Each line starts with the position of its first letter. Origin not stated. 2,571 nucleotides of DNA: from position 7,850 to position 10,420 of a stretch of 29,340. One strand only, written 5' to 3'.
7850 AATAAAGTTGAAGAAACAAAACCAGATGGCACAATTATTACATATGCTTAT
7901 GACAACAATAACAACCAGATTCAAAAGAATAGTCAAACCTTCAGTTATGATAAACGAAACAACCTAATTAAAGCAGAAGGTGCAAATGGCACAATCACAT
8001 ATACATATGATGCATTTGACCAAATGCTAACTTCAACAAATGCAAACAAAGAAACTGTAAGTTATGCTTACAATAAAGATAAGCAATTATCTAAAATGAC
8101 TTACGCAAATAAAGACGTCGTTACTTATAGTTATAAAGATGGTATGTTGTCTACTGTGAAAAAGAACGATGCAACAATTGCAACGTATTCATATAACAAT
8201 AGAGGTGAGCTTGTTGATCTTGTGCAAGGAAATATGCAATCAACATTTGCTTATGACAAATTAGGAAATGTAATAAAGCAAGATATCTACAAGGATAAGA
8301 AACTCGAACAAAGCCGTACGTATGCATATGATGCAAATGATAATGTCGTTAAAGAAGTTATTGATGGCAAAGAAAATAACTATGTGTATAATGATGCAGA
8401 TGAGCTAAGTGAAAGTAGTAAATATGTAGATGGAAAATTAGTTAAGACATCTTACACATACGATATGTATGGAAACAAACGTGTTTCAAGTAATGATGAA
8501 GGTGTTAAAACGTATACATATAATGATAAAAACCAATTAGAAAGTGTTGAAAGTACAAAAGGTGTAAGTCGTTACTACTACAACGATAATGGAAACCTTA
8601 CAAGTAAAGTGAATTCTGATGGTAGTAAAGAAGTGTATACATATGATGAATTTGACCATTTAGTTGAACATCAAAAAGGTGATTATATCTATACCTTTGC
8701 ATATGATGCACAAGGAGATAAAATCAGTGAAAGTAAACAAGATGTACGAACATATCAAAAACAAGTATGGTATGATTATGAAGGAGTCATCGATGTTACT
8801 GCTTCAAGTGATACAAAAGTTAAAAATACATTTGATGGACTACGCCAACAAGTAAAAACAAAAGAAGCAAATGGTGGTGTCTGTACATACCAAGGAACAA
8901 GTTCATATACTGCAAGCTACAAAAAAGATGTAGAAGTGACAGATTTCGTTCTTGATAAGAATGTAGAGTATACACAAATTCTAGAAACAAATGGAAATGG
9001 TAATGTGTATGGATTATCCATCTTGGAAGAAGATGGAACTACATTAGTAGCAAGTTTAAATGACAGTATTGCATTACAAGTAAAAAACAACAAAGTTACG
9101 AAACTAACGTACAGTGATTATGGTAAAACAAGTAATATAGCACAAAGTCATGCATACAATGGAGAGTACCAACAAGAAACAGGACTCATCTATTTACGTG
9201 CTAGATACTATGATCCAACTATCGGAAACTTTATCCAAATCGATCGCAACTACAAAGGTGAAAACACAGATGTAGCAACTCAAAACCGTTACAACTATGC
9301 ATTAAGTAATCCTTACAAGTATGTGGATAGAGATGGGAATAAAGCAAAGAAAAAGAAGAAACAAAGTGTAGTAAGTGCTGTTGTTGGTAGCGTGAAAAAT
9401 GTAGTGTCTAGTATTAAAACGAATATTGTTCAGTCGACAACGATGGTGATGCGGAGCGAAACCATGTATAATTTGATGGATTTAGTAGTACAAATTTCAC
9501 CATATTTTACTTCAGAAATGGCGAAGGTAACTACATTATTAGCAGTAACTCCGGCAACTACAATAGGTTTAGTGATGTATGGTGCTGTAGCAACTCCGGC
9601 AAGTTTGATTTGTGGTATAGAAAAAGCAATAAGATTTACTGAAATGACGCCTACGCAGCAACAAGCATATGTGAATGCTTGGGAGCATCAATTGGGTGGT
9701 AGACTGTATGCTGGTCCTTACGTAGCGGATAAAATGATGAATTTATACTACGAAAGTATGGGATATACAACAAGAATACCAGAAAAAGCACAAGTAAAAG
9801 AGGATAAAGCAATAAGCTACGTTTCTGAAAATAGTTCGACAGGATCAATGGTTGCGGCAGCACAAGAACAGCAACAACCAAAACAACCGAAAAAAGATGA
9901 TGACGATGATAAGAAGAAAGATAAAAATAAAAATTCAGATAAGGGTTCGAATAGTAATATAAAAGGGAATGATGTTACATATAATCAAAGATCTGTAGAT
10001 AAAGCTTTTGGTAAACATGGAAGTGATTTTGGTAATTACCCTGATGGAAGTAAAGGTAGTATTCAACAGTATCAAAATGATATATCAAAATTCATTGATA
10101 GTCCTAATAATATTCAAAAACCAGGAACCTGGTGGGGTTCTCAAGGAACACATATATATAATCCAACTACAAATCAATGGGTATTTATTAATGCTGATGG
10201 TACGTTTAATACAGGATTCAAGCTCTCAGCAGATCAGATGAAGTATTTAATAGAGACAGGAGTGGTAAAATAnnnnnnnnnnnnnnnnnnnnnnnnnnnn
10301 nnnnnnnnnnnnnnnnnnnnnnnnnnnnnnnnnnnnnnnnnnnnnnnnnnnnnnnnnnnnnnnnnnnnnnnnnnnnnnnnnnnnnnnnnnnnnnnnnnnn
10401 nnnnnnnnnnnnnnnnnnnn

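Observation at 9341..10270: Bipartite RHS C-terminal tail: hydrophobic helical module, K/D/N linker, colicin-D-like tRNase domain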

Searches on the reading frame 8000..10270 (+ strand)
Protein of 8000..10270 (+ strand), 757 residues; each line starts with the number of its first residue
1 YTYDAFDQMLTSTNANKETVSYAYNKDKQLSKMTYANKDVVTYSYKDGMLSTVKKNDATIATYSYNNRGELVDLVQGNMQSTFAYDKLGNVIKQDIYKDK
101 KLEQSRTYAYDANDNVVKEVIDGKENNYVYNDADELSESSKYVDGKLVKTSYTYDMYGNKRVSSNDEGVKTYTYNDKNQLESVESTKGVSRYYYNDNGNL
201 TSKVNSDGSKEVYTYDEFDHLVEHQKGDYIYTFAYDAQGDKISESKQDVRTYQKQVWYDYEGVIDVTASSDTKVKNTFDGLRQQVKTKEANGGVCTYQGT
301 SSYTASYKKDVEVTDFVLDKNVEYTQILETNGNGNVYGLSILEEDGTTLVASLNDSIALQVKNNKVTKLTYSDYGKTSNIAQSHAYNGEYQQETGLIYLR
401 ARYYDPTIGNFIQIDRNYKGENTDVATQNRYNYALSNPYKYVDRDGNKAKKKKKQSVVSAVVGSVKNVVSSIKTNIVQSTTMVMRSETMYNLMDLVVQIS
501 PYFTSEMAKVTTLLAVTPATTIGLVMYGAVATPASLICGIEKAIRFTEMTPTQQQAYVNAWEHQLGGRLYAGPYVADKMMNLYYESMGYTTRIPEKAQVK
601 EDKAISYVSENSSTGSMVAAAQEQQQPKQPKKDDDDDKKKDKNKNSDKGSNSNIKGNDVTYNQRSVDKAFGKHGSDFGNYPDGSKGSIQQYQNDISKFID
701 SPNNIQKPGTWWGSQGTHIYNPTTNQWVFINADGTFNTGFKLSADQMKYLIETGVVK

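Call 5: search_protein_families(library=pfam, proteins=[window:8000-10270:+], max_evalue=1)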
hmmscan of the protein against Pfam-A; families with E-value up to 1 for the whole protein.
window:8000-10270:+ (757 aa): 3 families
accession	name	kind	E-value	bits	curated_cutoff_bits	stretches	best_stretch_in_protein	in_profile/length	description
PF05593.20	RHS_repeat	-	3.1e-18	66.1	22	3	194-226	1-33/38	RHS Repeat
PF11429.13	Colicin_D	-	1.8e-10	41.4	25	1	667-749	3-83/84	Colicin D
PF10278.14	Med19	-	0.41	11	25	1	564-649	86-167/178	Mediator of RNA pol II transcription subunit 19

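Call 6: search_protein_families(library=ncbifam, proteins=[window:8000-10270:+], max_evalue=1)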
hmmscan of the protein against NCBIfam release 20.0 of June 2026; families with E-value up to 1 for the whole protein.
window:8000-10270:+ (757 aa): 3 families
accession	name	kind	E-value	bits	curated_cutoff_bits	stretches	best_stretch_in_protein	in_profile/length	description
TIGR01643.1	YD_repeat_2x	repeat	1.5e-15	56.9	15.8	4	194-224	1-31/42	YD repeat-containing protein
TIGR03696.1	Rhs_assc_core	domain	1e-14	54.8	32.5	1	371-446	1-75/76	RHS repeat-associated core domain-containing protein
NF041261.1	RHS_core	equivalog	1.3e-14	53.1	2000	3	144-248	552-658/1261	RHS element core protein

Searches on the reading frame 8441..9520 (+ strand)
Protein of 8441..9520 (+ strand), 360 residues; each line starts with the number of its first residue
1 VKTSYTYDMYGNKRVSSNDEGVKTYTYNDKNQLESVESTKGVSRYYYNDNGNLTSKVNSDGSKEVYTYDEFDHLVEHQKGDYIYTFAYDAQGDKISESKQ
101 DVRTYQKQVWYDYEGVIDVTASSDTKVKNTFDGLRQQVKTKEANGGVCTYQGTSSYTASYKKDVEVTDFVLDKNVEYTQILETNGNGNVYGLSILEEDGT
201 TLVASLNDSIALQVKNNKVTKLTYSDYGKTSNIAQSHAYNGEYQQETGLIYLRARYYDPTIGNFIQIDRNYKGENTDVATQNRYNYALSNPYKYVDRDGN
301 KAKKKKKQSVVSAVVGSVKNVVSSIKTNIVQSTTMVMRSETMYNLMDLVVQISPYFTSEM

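Call 28: find_homologous_proteins(query=window:8441-9520:+, max_evalue=1e-10)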
Query window:8441-9520:+ (360 aa): 38 proteins with E <= 1e-10 among 1686 candidates.
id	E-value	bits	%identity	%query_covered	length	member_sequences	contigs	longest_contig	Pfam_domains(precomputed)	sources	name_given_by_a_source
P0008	1.1e-82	296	49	88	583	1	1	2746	PF05593.20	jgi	jgi:RHS repeat-associated protein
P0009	5.4e-62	228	41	88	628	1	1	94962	-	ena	-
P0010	5.8e-45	172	52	48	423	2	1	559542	-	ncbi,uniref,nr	ncbi:RHS repeat domain-containing protein [Breznakia pachnodae]|uniref:RHS repeat-associated protein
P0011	1.2e-40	158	59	39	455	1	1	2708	-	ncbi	ncbi:MAG: RHS repeat-associated core domain-containing protein, partial [Aminipila sp.]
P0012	9.8e-38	148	60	35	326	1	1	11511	-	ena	-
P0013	1.4e-37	148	53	37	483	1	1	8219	-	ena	-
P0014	2.5e-36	144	33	84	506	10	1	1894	PF05593.20,PF25023.2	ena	-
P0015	1.2e-33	135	53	31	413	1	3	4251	-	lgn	-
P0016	1.9e-27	115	53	30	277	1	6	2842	-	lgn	-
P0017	6.3e-27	113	48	29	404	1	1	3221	-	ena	-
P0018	8.1e-27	113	84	16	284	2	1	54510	PF15643.13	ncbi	ncbi:papain fold toxin domain-containing protein, partial [Breznakia sp. PM6-1]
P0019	3.8e-26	110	57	27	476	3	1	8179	-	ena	-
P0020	7.6e-24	103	28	83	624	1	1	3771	PF05593.20,PF25023.2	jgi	-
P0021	2.6e-23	101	56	26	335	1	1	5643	PF00959.25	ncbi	ncbi:RHS repeat-associated core domain-containing protein, partial [Breznakia sp. PM6-1]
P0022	3.8e-21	94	28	82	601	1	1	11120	PF05593.20,PF25023.2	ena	-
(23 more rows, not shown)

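Call 33: search_protein_families(library=pfam, proteins=[P0008, P0018, P0012, P0015, P0009, P0010, P0016, P0017], max_evalue=0.01)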
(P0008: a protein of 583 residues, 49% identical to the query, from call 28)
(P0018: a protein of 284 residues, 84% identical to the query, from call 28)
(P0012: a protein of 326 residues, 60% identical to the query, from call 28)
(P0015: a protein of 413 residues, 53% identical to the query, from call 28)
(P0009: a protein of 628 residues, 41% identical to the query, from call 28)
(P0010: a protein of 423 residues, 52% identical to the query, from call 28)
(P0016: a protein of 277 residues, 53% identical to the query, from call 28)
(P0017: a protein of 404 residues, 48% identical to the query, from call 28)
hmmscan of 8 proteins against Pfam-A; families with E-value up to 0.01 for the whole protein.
P0008 (583 aa): 1 family
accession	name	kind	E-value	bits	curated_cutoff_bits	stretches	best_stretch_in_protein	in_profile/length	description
PF05593.20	RHS_repeat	-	1.4e-07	32.2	22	2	36-66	1-31/38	RHS Repeat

P0018 (284 aa): 1 family
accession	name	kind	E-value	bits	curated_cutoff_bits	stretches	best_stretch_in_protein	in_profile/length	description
PF15643.12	Tox-PL-2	-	5.5e-15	55.9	25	1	180-270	3-103/103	Papain fold toxin 2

P0012 (326 aa): 0 families

P0015 (413 aa): 0 families

P0009 (628 aa): 2 families
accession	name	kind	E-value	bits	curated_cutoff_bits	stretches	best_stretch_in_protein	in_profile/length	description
PF15607.11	Ntox44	-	1.1e-05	26.2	24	1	495-620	2-101/104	Bacterial toxin 44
PF05593.20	RHS_repeat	-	0.00066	20.5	22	0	34-63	1-30/38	RHS Repeat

P0010 (423 aa): 0 families

P0016 (277 aa): 0 families

P0017 (404 aa): 0 families

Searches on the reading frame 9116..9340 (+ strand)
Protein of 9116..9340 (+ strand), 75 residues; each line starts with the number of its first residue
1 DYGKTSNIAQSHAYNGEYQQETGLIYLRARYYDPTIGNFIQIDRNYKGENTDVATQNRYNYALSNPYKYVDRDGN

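Call 48: find_related_loci(query=A5, collection=genome_contigs, flank=3000)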
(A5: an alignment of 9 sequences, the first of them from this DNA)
Query A5 (75 aa) in genome_contigs; peptide patterns used: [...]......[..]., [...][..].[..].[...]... (x = any residue, [..] = any of these).
589 stretches matched a pattern; 565 encode a relative of the query (tblastn E <= 1e-3); the best 80 are kept; 76 distinct loci.
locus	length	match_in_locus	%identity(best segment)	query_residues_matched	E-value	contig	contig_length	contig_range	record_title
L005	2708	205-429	77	1-75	2e-35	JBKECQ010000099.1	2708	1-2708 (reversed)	MAG: Aminipila sp. isolate VLC_042 k121_6376047, whole genome shotgun sequence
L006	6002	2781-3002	75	1-75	3e-34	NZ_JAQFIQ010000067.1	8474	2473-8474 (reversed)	Breznakia sp. PF5-3 Ga0505214_67, whole genome shotgun sequence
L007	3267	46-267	75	1-75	4e-34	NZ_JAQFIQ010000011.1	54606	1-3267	Breznakia sp. PF5-3 Ga0505214_11, whole genome shotgun sequence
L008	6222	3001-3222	72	2-75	3e-32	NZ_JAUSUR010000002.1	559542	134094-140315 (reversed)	Breznakia pachnodae strain DSM 16784 Ga0480556_02, whole genome shotgun sequence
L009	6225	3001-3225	68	1-75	9e-32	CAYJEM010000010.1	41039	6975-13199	MAG TPA_asm: uncultured Erysipelotrichales bacterium isolate ERP123703_co3_201 genome assembly, contig: NODE_956_length_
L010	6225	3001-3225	68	1-75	1e-31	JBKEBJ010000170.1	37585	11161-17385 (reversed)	MAG: Coprobacillaceae bacterium isolate VLC_075 k121_17787556, whole genome shotgun sequence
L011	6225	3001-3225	69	1-75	6e-31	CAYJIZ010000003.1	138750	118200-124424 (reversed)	MAG TPA_asm: uncultured Erysipelotrichaceae bacterium isolate ERP123703_co3_161 genome assembly, contig: NODE_58_length_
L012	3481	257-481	61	1-75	7e-30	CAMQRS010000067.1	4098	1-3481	MAG TPA_asm: uncultured Erysipelotrichaceae bacterium isolate ERR3139999_bin.4_metaWRAP_v1.3_MAG genome assembly, contig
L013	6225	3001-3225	63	1-75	4e-28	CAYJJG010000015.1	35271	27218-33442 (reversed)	MAG TPA_asm: uncultured Holdemania sp. isolate ERP123703_co1_350 genome assembly, contig: NODE_1156_length_35271_cov_16.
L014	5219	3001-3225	63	1-75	6e-28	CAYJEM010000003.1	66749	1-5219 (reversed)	MAG TPA_asm: uncultured Erysipelotrichales bacterium isolate ERP123703_co3_201 genome assembly, contig: NODE_388_length_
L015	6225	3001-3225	61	1-75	1e-27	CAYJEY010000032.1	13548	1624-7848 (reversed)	MAG TPA_asm: uncultured Holdemania sp. isolate ERP123703_co1_279 genome assembly, contig: NODE_4793_length_13548_cov_11.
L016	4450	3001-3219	62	1-74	3e-27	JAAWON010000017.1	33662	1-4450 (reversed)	MAG: Erysipelotrichaceae bacterium isolate ABMPRH_13_1_2 SL341407_scaffold_3139, whole genome shotgun sequence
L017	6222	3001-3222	57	1-75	3e-24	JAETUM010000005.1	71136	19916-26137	MAG: Candidatus Stoquefichus sp. isolate S9_Bin2 scaffold_486, whole genome shotgun sequence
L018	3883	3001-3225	60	1-75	8e-28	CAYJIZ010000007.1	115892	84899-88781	MAG TPA_asm: uncultured Erysipelotrichaceae bacterium isolate ERP123703_co3_161 genome assembly, contig: NODE_105_length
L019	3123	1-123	83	35-75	6e-19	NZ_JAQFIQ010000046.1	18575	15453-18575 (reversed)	Breznakia sp. PF5-3 Ga0505214_46, whole genome shotgun sequence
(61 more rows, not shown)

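Call 67: find_related_loci(query=A5, collection=metagenome_contigs, flank=2500)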
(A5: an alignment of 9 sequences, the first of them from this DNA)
Query A5 (75 aa) in metagenome_contigs; peptide patterns used: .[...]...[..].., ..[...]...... (x = any residue, [..] = any of these).
600 stretches matched a pattern (row limit reached: there are more); 290 encode a relative of the query (tblastn E <= 1e-3); the best 80 are kept; 80 distinct loci.
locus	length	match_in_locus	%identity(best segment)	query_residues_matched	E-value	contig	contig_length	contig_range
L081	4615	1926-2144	61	1-74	4e-26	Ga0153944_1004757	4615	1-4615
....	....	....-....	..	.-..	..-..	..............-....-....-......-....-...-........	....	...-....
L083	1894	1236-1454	58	1-74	3e-24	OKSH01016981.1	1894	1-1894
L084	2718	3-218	58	2-74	4e-24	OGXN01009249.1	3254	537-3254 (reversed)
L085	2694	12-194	63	13-74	1e-22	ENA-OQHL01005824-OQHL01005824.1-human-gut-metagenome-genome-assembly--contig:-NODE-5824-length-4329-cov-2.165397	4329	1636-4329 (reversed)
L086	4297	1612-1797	59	13-75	7e-19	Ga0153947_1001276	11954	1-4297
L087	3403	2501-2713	51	4-75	6e-18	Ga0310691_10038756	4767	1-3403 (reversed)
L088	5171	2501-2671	59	17-74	6e-17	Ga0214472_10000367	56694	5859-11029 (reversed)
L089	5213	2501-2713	49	4-75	2e-16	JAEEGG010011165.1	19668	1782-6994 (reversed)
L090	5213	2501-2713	46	4-75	7e-16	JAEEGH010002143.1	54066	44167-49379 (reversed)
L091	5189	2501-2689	50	12-75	1e-15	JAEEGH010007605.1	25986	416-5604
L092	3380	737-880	63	15-63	2e-15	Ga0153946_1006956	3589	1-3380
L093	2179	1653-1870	64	1-74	2e-17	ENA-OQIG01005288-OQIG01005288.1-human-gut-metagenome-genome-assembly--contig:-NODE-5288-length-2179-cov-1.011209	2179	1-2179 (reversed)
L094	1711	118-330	50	5-75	7e-15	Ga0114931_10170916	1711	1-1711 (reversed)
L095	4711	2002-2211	46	4-74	6e-15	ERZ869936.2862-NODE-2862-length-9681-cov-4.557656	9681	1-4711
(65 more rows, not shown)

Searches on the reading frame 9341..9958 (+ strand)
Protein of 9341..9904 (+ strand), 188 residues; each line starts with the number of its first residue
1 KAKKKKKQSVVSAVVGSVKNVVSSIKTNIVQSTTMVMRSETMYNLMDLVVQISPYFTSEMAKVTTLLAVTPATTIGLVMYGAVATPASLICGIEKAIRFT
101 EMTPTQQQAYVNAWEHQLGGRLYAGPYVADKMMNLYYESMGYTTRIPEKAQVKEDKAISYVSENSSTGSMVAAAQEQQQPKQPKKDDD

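Call 5: search_protein_families(library=pfam, proteins=[window:9341-9900:+], max_evalue=1)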
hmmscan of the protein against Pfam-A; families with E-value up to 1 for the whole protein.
window:9341-9900:+ (186 aa): 1 family
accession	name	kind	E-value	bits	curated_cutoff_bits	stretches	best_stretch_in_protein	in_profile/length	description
PF06628.17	Catalase-rel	-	0.15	12.7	30.1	0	4-32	20-49/65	Catalase-related immune-responsive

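Call 7: find_homologous_proteins(query=window:9341-9868:+, max_evalue=0.01)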
Query seq(176 aa): 79 candidates shared short words with the query, none scored E <= 0.01.

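Call 16: search_protein_representatives(protein=window:9341-9904:+)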
Query: 188 residues. Proteins with E-value up to 0.001 (for the whole library): 0; up to 1e-10: 0; up to 1e-30: 0. The best 0 are listed.

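Call 17: find_related_loci(query=window:9341-9904:+, collection=genome_contigs, flank=10000)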
Query window:9341-9904:+ (188 aa) in genome_contigs; peptide patterns used: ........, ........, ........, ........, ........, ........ (x = any residue, [..] = any of these).
360 stretches matched a pattern, but none encodes a relative of the query by tblastn (E <= 1e-3).

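Call 26: find_related_loci(query=window:9341-9904:+, collection=metagenome_contigs, flank=10000)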
Query window:9341-9904:+ (188 aa) in metagenome_contigs; peptide patterns used: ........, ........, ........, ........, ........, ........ (x = any residue, [..] = any of these).
600 stretches matched a pattern, but none encodes a relative of the query by tblastn (E <= 1e-3).

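Call 47: predict_structure(alignment_id=A2)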
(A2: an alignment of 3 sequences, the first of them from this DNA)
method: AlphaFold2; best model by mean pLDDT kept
length: 206 residues; sequences in the alignment: 3
mean_pLDDT: 42.1   pTM: 0.26
mean pLDDT of the five models: 42.1, 39.9, 39.3, 36.5, 34.5
residues with pLDDT >= 90: 0; 70-90: 0; 50-70: 46; < 50: 160
segments of 3 or more residues with pLDDT < 50: 1-3, 35-37, 39-57, 63-94, 114-197, 199-206
pLDDT, mean of each block of 10 residues (from residue 1): 50 53 55 46 40 47 44 38 40 49 58 49 35 39 33 30 25 28 38 47 42
secondary structure, 60 per line:
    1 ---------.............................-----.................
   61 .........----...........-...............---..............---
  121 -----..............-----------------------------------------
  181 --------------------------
elements in order: H10-38 H44-69 H74-84 H86-100 H104-117 H126-139

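Call 78: fold_search(model_id=the predicted structure, library=pdb)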
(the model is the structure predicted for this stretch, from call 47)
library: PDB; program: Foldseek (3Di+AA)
matches with E <= 10: 28; with E <= 0.001: 0
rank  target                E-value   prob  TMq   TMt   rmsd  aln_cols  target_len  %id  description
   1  5zfp_J                2.9e+00  0.02  0.11  0.10  24.9       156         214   15  Structure of the ExbB/ExbD hexameric complex (released 2018-05-09)
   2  2b0h_MODEL_1_A        3.4e+00  0.11  0.24  0.32  14.4       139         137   12  Solution structure of VBS3 fragment of talin (released 2006-01-17)
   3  1wat_A                3.6e+00  0.09  0.22  0.30  16.2       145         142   16  THE THREE-DIMENSIONAL STRUCTURE OF THE LIGAND-BINDING DOMAIN OF A WILD-TYPE BACTERIAL CHEMOTAXIS RECEPTOR (released 1994-12-20)
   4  4x0r_B                4.0e+00  0.07  0.22  0.21  19.2       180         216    9  Crystal structure of human MxB stalk domain (released 2014-12-10)
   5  5zfp_B                4.2e+00  0.02  0.10  0.10  24.9       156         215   15  Structure of the ExbB/ExbD hexameric complex (released 2018-05-09)
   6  7t2y_A                4.7e+00  0.09  0.22  0.34  11.7       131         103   11  X-ray structure of a designed cold unfolding four helix bundle (released 2022-03-02)
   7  3jbi_V                4.7e+00  0.09  0.24  0.35  17.0       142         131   10  MDFF model of the vinculin tail domain bound to F-actin (released 2015-11-04)
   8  2cpt_MODEL_1_A        4.7e+00  0.04  0.13  0.19  17.6       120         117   10  Solution structure of MIT domain from human SKD1 (released 2005-11-19)
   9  7sqc_1F               5.5e+00  0.03  0.14  0.13  26.1       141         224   16  Ciliary C1 central pair apparatus isolated from Chlamydomonas reinhardtii (released 2022-04-13)
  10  9dm3_MODEL_1_A        5.8e+00  0.10  0.25  0.35  15.2       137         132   14  De novo design of proteins that bind naphthalenediimides, powerful photooxidants with tunable photophysical pr (released 2025-03-05)
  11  6egc                  5.8e+00  0.07  0.24  0.29  15.3       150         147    6  Single-chain version of 2L4HC2_23 (PDB 5J0K) (released 2019-05-29)
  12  9nlz_L                6.5e+00  0.05  0.17  0.26  24.3       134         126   10  Y20S (Sec18-Sec17-Sec9-Sso1-Snc1) EDTA - Class 8 (released 2025-10-01)
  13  9s99_A                6.9e+00  0.03  0.14  0.16  18.7       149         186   13  CdvB2 filament - high twist, class B (released 2026-01-28)
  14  2lig_A                7.2e+00  0.06  0.23  0.28  16.4       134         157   13  THREE-DIMENSIONAL STRUCTURES OF THE LIGAND-BINDING DOMAIN OF THE BACTERIAL ASPARTATE RECEPTOR WITH AND WITHOUT A LIGAN (released 1995-09-15)
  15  4iw0                  7.6e+00  0.05  0.20  0.08  32.3       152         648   16  Crystal structure and mechanism of activation of TBK1 (released 2013-03-13)
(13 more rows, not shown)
